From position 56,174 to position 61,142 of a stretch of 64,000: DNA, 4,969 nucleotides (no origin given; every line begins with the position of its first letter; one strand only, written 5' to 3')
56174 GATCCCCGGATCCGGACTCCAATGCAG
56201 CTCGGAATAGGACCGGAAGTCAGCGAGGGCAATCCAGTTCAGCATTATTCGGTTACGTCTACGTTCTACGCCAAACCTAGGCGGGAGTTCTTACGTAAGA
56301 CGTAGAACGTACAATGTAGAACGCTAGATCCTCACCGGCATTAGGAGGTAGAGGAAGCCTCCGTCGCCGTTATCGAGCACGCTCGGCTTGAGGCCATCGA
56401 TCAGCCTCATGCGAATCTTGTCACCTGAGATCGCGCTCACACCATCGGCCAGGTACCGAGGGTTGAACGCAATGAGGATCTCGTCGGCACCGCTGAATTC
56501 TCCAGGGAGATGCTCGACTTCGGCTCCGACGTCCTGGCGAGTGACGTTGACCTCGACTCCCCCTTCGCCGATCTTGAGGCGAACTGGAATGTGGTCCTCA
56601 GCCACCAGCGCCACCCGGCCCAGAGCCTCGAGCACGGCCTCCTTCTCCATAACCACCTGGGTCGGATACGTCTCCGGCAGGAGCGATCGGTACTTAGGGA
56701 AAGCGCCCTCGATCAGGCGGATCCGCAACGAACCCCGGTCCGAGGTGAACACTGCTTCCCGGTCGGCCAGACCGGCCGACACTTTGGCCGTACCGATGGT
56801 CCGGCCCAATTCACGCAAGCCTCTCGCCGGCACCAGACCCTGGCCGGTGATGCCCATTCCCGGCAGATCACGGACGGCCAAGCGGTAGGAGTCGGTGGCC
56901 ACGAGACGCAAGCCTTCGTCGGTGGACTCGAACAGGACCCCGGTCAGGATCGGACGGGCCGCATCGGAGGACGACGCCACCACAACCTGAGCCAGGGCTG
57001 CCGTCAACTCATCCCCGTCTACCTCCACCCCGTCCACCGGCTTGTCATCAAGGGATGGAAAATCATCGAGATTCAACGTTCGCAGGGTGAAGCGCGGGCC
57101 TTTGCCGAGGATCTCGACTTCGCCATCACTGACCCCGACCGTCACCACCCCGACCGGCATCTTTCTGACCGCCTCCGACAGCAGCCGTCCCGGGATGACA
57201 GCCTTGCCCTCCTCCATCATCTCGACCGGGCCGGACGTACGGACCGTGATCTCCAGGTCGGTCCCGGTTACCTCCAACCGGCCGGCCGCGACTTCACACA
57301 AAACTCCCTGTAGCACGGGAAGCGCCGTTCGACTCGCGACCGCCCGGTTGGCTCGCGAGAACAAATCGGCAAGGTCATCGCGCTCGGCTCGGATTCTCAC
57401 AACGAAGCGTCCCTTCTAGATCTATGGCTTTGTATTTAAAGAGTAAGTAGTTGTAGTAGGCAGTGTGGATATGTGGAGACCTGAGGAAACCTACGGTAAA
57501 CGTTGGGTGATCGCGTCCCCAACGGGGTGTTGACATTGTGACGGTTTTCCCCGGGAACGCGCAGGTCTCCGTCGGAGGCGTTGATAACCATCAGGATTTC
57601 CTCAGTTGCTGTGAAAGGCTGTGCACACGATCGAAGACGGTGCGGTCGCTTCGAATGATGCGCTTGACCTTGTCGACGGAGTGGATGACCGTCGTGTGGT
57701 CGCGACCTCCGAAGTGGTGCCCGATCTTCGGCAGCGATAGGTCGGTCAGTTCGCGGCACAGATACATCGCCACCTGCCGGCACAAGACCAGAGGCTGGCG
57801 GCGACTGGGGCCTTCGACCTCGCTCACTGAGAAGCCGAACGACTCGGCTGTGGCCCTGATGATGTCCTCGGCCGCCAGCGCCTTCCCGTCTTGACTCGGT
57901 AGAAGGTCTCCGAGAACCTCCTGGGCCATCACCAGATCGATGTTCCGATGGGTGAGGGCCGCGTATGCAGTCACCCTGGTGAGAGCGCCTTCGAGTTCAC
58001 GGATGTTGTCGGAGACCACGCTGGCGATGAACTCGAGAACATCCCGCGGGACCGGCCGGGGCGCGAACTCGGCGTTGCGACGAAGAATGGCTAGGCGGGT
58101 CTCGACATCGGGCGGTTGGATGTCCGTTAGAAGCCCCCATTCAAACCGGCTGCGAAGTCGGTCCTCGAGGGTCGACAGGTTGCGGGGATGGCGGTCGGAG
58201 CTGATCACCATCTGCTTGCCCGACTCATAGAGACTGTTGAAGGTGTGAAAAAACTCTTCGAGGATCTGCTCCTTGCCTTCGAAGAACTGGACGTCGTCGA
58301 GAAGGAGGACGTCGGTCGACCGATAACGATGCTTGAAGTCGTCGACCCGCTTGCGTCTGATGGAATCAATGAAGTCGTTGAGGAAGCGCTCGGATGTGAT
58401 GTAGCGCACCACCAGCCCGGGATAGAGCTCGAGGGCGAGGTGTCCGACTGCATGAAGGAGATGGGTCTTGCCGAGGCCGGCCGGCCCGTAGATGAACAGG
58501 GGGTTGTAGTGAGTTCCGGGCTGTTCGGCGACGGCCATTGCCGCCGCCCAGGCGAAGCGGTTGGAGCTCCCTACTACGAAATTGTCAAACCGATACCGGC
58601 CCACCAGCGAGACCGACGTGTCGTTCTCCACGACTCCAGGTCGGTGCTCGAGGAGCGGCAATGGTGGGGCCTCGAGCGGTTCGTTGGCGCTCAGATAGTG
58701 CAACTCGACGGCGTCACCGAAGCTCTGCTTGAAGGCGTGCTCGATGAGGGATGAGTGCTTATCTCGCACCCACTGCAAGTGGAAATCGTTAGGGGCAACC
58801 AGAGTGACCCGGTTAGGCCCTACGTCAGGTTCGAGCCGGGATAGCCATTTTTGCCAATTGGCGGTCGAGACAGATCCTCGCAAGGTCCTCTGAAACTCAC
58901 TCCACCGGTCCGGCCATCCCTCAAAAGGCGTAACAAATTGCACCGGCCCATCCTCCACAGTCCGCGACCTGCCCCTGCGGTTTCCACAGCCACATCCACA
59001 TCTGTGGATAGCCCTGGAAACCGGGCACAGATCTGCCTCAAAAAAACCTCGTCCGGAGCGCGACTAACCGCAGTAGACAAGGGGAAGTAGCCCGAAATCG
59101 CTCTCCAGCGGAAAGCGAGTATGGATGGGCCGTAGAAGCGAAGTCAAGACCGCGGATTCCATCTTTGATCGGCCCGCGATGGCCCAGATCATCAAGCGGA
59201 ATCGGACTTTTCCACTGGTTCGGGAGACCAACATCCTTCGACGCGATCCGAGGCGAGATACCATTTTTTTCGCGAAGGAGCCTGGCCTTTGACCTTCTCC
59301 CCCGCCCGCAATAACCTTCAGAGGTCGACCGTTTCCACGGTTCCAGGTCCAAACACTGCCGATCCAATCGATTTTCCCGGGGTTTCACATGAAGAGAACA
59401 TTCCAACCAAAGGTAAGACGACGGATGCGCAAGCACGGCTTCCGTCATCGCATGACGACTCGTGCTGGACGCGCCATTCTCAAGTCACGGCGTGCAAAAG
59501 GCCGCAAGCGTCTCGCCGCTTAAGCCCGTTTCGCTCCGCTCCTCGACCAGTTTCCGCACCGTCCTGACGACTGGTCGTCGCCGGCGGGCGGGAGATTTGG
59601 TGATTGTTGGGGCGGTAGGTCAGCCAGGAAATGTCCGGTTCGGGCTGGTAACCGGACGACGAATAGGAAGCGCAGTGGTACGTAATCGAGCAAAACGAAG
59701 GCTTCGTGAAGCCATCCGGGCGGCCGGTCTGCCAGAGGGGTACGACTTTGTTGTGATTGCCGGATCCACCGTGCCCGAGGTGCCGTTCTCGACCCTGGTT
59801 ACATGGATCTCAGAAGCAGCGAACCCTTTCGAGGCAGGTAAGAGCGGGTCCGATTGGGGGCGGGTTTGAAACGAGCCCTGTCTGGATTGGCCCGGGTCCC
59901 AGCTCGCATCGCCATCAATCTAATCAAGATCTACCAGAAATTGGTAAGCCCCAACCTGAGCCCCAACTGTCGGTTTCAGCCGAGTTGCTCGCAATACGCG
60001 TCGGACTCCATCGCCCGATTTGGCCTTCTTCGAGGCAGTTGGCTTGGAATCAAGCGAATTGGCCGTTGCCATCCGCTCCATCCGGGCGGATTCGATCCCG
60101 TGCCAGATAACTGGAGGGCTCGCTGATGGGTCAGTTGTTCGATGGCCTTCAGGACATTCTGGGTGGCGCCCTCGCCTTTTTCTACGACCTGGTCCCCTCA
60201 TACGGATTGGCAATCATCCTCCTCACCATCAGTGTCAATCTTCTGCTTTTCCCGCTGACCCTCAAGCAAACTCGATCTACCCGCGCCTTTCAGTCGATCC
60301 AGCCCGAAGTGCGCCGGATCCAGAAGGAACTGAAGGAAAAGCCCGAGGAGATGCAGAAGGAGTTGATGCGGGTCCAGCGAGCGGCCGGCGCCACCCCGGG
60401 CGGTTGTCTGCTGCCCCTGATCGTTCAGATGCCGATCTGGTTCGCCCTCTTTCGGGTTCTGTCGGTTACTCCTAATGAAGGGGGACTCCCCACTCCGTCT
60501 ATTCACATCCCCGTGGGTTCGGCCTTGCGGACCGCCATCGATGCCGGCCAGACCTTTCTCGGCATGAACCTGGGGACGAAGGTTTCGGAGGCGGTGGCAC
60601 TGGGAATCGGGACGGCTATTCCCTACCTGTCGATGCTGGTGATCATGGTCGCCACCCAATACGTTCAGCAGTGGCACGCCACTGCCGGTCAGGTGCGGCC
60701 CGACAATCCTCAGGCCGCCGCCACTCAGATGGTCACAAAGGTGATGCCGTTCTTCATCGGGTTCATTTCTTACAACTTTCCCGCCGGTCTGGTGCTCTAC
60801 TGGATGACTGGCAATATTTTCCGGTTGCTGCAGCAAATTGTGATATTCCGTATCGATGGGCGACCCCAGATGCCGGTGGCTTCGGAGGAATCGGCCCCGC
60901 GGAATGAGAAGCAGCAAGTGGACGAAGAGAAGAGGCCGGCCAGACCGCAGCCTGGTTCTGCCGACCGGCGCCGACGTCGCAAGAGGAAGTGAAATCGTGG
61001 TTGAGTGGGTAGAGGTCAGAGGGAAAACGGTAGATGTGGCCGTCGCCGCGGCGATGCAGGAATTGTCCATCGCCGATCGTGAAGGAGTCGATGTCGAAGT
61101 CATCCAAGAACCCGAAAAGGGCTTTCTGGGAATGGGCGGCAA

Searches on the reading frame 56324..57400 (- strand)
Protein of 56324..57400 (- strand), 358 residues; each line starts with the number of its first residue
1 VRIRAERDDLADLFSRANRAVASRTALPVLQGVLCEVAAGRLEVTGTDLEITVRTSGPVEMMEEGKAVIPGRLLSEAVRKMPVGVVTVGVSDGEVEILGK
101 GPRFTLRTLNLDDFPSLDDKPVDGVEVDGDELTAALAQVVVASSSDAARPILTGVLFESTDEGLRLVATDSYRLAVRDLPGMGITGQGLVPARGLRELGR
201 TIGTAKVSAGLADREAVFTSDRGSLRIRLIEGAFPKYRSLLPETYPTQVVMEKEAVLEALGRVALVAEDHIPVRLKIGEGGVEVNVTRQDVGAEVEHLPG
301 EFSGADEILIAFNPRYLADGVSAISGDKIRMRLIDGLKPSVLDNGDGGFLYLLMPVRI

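Call 89: search_protein_families(library=pfam, proteins=[window:56324-57400:-], max_evalue=0.001)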
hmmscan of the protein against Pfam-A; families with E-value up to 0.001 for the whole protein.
window:56324-57400:- (358 aa): 3 families
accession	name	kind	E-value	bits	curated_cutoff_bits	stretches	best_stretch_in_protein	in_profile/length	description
PF00712.24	DNA_pol3_beta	-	2.4e-29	102.4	24.4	1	1-118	1-120/120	DNA polymerase III beta subunit, N-terminal domain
PF02767.21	DNA_pol3_beta_2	-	1.2e-23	84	27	1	127-236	2-116/116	DNA polymerase III beta subunit, central domain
PF02768.20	DNA_pol3_beta_3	-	1.5e-22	80.1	27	1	238-357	1-121/121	DNA polymerase III beta subunit, C-terminal domain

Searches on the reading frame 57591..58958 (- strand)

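Call 89: search_protein_families(library=pfam, proteins=[window:57591-58958:-], max_evalue=0.001)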
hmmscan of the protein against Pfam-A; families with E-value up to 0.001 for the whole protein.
window:57591-58958:- (455 aa): 8 families
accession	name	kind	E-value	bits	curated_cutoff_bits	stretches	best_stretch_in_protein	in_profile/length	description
PF00308.24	Bac_DnaA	-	3.6e-70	235.8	23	1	121-279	4-162/162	Bacterial DnaA ATPAse domain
PF08299.17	Bac_DnaA_C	-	1.7e-27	95.7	31.5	1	364-431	2-69/69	Bacterial dnaA protein helix-turn-helix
PF11638.13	DnaA_N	-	1.3e-10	41.2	24.6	1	19-77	4-64/65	DnaA N-terminal domain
PF01695.23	IstB_IS21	-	5.6e-08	33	24.1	1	154-255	95-193/238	IstB-like ATP binding protein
PF13401.12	AAA_22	-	2.3e-05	25.2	27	0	153-249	7-115/130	AAA domain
PF01637.24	ATPase_2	-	6.8e-05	23.2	33.2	1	150-252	19-114/225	ATPase domain predominantly from Archaea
PF00004.35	AAA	-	0.00036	21.4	21.2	0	155-272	2-123/131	ATPase family associated with various cellular activities (AAA)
PF13191.12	AAA_16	-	0.00089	20.2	32.6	0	149-177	24-51/167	AAA ATPase domain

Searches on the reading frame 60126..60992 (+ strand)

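Call 89: search_protein_families(library=pfam, proteins=[window:60126-60992:+], max_evalue=0.001)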
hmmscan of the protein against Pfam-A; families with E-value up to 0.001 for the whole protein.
window:60126-60992:+ (288 aa): 1 family
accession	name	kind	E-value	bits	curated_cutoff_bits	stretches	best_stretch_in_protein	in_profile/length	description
PF02096.25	60KD_IMP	-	5.2e-47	160.3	35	1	26-241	1-162/163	60Kd inner membrane protein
